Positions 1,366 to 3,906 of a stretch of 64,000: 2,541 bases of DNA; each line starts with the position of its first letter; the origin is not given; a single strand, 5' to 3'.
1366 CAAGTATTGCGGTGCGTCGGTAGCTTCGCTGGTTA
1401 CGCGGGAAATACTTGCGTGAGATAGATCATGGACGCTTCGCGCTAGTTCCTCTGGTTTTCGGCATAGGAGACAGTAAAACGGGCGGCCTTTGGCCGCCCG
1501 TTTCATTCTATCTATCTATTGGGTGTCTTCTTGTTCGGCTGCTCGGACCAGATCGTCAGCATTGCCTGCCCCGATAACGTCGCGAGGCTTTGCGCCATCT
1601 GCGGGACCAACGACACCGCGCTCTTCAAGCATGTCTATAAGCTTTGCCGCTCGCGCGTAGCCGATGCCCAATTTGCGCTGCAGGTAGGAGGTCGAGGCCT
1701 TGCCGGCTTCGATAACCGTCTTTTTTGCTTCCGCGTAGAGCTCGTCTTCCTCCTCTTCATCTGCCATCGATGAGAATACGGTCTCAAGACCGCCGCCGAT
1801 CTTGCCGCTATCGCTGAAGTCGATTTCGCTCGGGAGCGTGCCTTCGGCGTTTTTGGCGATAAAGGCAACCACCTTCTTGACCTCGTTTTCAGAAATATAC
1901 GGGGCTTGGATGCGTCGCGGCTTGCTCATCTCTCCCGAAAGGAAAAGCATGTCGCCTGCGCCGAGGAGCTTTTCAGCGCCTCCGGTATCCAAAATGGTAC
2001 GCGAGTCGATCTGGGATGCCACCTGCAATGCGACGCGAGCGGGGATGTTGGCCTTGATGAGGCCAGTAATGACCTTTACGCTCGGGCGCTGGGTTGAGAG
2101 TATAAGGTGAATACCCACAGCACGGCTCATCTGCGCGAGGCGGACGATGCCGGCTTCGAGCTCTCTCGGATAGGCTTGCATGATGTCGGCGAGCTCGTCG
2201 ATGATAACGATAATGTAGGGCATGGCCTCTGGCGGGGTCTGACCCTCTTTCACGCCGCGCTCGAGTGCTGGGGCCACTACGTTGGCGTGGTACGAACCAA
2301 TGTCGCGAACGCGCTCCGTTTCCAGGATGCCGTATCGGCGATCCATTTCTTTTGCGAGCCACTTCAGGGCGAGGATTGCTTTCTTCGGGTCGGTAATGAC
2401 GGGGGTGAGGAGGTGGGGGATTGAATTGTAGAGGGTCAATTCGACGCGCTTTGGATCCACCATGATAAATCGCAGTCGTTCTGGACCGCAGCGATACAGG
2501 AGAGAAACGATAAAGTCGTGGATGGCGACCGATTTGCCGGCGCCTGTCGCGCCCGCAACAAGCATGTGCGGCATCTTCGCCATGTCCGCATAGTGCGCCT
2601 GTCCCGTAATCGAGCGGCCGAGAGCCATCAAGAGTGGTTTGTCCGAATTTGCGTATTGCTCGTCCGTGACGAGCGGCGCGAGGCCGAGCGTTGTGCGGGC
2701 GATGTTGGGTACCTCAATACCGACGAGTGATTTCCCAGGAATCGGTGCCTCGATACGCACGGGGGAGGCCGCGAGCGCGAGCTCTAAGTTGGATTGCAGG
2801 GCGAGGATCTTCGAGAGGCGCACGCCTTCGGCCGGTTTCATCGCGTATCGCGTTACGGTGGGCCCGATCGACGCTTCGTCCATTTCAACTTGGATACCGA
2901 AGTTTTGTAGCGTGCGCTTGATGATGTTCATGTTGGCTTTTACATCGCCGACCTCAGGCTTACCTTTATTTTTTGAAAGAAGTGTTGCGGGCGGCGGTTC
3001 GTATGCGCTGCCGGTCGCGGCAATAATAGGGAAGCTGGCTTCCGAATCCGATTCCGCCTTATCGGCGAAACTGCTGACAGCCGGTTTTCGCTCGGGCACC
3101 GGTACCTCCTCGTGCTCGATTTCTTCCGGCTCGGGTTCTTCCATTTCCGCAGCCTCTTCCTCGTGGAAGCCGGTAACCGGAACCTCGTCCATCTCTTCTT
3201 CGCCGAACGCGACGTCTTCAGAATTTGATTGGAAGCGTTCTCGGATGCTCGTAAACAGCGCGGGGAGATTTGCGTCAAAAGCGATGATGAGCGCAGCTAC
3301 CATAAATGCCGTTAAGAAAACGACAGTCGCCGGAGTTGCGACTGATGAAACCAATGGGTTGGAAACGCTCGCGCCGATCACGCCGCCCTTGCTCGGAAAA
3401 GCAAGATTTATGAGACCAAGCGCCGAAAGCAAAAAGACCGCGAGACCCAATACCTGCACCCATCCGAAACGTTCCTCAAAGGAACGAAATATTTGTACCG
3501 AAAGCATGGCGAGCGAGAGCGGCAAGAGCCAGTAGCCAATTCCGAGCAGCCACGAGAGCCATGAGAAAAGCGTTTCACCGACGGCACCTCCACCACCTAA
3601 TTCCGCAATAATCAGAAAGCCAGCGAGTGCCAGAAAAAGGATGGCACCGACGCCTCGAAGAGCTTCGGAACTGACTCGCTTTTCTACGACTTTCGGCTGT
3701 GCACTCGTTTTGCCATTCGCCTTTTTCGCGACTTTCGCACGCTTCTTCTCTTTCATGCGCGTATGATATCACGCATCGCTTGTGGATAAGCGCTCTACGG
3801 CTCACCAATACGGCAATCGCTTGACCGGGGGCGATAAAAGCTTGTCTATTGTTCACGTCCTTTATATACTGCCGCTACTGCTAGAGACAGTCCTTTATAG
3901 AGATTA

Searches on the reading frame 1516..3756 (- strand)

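Call 15: search_protein_families(library=pfam, proteins=[window:1516-3756:-], max_evalue=0.001)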
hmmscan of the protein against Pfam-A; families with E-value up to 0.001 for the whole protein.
window:1516-3756:- (746 aa): 4 families
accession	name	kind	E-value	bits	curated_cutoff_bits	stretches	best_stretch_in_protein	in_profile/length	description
PF01580.24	FtsK_SpoIIIE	-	1.4e-58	198.4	24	1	360-560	3-221/221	FtsK/SpoIIIE family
PF09397.16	FtsK_gamma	-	8.8e-28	96.3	30.6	1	668-728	1-61/63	Ftsk gamma domain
PF17854.6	FtsK_alpha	-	1.5e-26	93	22.9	1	255-351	2-101/101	FtsK alpha domain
PF13491.11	FtsK_4TM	-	3.4e-06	27.3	23.1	1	56-168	47-167/171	4TM region of DNA translocase FtsK/SpoIIIE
